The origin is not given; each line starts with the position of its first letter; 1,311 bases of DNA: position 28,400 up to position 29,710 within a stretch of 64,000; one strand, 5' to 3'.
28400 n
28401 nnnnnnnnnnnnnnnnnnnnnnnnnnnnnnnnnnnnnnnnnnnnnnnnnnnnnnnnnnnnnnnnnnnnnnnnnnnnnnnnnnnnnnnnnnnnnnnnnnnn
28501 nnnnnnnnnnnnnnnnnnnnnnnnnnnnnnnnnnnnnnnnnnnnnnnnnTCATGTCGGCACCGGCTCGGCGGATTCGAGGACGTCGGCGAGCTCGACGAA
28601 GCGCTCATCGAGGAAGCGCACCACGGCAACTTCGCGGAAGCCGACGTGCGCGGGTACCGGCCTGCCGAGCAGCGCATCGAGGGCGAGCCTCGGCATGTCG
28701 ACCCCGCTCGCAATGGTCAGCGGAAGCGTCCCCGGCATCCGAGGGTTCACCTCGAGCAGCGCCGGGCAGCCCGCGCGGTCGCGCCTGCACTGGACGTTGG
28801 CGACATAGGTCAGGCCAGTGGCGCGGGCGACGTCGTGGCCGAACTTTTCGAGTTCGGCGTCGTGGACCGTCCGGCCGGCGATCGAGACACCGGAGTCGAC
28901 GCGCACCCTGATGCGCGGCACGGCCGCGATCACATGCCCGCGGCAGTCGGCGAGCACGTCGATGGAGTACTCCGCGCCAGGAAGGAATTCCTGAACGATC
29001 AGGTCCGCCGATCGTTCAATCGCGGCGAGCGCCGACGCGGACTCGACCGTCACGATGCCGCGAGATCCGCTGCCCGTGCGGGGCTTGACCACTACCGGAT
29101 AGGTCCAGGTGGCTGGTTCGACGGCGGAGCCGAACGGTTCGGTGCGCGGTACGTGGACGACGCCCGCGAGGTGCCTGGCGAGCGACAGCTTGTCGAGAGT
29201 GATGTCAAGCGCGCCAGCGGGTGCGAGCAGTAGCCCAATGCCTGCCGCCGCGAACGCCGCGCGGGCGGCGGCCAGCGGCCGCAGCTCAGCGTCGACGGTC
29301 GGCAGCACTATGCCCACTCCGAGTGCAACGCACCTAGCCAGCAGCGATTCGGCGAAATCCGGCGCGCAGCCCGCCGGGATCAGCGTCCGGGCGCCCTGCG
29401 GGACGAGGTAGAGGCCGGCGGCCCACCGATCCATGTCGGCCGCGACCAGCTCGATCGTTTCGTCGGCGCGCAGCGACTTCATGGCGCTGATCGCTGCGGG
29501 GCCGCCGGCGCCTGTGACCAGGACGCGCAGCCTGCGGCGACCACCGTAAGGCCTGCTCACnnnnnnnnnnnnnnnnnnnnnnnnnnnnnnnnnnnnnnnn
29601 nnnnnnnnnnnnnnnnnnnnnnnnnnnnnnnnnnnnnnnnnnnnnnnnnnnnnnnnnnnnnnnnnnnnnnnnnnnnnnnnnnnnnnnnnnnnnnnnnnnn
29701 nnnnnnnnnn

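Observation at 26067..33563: Candidate novel membrane-microdomain glycopolymer system: NfeD, SPFH::GT2 fusion, REC::PIG-L deacetylase, ATP-grasp, PHP and a processive GT2 in one operon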

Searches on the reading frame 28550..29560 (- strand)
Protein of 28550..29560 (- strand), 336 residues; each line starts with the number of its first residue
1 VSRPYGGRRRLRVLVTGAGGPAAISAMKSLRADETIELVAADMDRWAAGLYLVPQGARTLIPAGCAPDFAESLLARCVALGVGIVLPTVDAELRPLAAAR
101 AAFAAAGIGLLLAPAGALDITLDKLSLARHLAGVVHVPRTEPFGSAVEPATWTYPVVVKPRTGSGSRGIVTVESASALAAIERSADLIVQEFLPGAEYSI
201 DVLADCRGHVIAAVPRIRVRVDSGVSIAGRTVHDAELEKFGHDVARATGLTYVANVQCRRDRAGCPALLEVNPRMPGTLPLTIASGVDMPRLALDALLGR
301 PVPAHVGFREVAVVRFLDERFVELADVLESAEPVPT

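Call 4: search_protein_families(library=pfam, proteins=[window:28550-29560:-], max_evalue=0.01)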
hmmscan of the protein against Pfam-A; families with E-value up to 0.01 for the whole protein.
window:28550-29560:- (336 aa): 6 families
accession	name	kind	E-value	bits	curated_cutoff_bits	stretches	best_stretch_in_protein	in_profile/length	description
PF15632.11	ATPgrasp_Ter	-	3.7e-32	111.3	29.1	1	185-315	3-126/131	ATP-grasp in the biosynthetic pathway with Ter operon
PF02655.19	ATP-grasp_3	-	3e-14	53.9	23.2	1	123-278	3-160/160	ATP-grasp domain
PF13535.11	ATP-grasp_4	-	8.8e-08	32.4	27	1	153-274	2-151/160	ATP-grasp domain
PF21360.3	PylC-like_N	-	8.5e-07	29.5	27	1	26-110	12-95/96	PylC-like, N-terminal domain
PF07478.18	Dala_Dala_lig_C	-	0.00058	19.9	24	1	150-211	33-99/204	D-ala D-ala ligase C-terminus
PF02786.22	CPSase_L_D2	-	0.0026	17.8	19.8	1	151-290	36-196/211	Carbamoyl-phosphate synthase L chain, ATP binding domain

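Call 5: search_protein_families(library=ncbifam, proteins=[window:28550-29560:-], max_evalue=0.01)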
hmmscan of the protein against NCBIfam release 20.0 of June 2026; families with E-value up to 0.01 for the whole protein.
window:28550-29560:- (336 aa): 15 families
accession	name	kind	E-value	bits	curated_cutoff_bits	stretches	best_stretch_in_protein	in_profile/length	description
NF009405.0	PRK12767.1-4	equivalog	4.2e-46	157.4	390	1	13-307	3-298/320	carbamoyl phosphate synthase-like protein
NF009402.0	PRK12767.1-1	equivalog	2.4e-42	144.9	218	1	10-324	2-325/329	carbamoyl phosphate synthase-like protein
NF009406.0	PRK12767.1-5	equivalog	1.2e-27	96.8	271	1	13-307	5-303/327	carbamoyl phosphate synthase-like protein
NF009404.0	PRK12767.1-3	equivalog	1.1e-24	87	316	1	37-300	27-309/344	carbamoyl phosphate synthase-like protein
NF009403.0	PRK12767.1-2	equivalog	1.8e-24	86.6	286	1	39-243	25-234/342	carbamoyl phosphate synthase-like protein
NF002563.0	PRK02186.1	subfamily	9.9e-20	70.4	625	1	101-317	85-322/890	argininosuccinate lyase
TIGR03909.1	pyrrolys_PylC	equivalog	4e-08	32.4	248.3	1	152-289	123-269/374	3-methylornithine--L-lysine ligase PylC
NF011169.0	PRK14571.1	equivalog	2.1e-06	27.3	404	1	119-212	91-189/300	D-alanyl-alanine synthetase A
NF002378.0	PRK01372.1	subfamily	4.2e-06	25.7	243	1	148-216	129-202/305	D-alanine--D-alanine ligase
NF053643.1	Ddl_archaea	equivalog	1.2e-05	24.5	500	1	89-214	71-200/367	putative pseudomurein biosynthesis ATP-grasp protein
TIGR01205.1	D_ala_D_alaTIGR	subfamily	0.0002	20.4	245.65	1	150-206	143-204/318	D-alanine--D-alanine ligase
NF010623.0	PRK14016.1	subfamily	0.00032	19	877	1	153-221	249-320/871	cyanophycin synthetase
NF012217.1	D_ala_D_lac_VanA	exception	0.00055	19.3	775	1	150-221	162-238/343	D-alanine--(R)-lactate ligase VanA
TIGR00768.1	rimK_fam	subfamily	0.0027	17.1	143.4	1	151-293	122-272/276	RimK family alpha-L-glutamate ligase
NF000206.1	D_ala_D_lac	equivalog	0.0095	15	550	0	145-220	157-237/342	D-alanine--(R)-lactate ligase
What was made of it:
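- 28550..29560 (-): Module B gene 2: ATP-grasp ligase (336 aa), 4-nt overlap with gene 1. PRK12767 'carbamoyl phosphate synthase-like' models score below their cut-offs (calls 4, 5).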

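Call 40: search_solved_structures(query=window:28550-29560:-, max_evalue=0.01)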
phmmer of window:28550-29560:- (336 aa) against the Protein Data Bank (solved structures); distinct sequences matched with E-value up to 0.01: 3.
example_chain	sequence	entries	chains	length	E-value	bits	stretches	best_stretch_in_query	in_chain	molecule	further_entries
2pn1_A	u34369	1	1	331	2e-21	79.9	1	9-292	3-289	Carbamoylphosphate synthase large subunit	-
1e4e_B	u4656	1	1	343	0.0015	21.2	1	149-220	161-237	VANCOMYCIN/TEICOPLANIN A-TYPE RESISTANCE PROTEIN VANA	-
1e4e_A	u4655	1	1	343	0.0016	21.1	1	149-220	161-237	VANCOMYCIN/TEICOPLANIN A-TYPE RESISTANCE PROTEIN VANA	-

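Call 70: search_solved_structures(query=A3, max_evalue=0.001)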
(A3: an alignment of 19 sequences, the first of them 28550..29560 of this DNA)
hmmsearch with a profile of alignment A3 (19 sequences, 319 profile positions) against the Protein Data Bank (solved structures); distinct sequences matched with E-value up to 0.001: 72 (the best 60 are shown).
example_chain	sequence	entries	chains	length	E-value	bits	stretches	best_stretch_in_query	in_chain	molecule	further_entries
2pn1_A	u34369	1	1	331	2.6e-44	154.8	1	2-316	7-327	Carbamoylphosphate synthase large subunit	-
1ce8_A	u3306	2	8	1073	2.3e-23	86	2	89-299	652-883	PROTEIN (CARBAMOYL-PHOSPHATE SYNTHASE) | carbamoyl phosphate synthetase large chain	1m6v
1bxr_A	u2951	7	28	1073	2.7e-23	85.8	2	89-299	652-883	CARBAMOYL-PHOSPHATE SYNTHASE | CARBAMOYL PHOSPHATE SYNTHETASE: LARGE SUBUNIT | CARBAMOYL PHOSPHATE SYNTHETASE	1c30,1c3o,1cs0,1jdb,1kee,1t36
1a9x_A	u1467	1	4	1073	7.5e-22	81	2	60-292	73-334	CARBAMOYL PHOSPHATE SYNTHETASE (LARGE CHAIN)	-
1e4e_A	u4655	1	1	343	1.1e-11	47.7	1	89-208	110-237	VANCOMYCIN/TEICOPLANIN A-TYPE RESISTANCE PROTEIN VANA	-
1e4e_B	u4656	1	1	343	1.4e-11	47.3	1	89-208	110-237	VANCOMYCIN/TEICOPLANIN A-TYPE RESISTANCE PROTEIN VANA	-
6uel_A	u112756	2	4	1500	2e-11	46.8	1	88-292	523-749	Carbamoyl-phosphate synthase [ammonia], mitochondrial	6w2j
5dot_A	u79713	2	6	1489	2e-11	46.8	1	88-292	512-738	Carbamoyl-phosphate synthase [ammonia], mitochondrial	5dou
3se7_A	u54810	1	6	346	5.2e-10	42.1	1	68-191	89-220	VanA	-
3vot_A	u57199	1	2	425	1.2e-09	40.9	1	101-310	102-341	L-amino acid ligase, BL00235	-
2yl2_A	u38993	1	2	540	2.3e-09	40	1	135-314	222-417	ACETYL-COA CARBOXYLASE 1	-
3ax6_A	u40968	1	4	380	5.4e-09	38.8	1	74-275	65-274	Phosphoribosylaminoimidazole carboxylase, ATPase subunit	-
8evy_B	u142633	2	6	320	8.4e-09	38.2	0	91-191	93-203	D-alanine--D-alanine ligase B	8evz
1w93_A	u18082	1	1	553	5e-08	35.6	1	134-297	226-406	ACETYL-COENZYME A CARBOXYLASE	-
1w96_A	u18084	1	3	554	5e-08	35.6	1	134-297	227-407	ACETYL-COENZYME A CARBOXYLASE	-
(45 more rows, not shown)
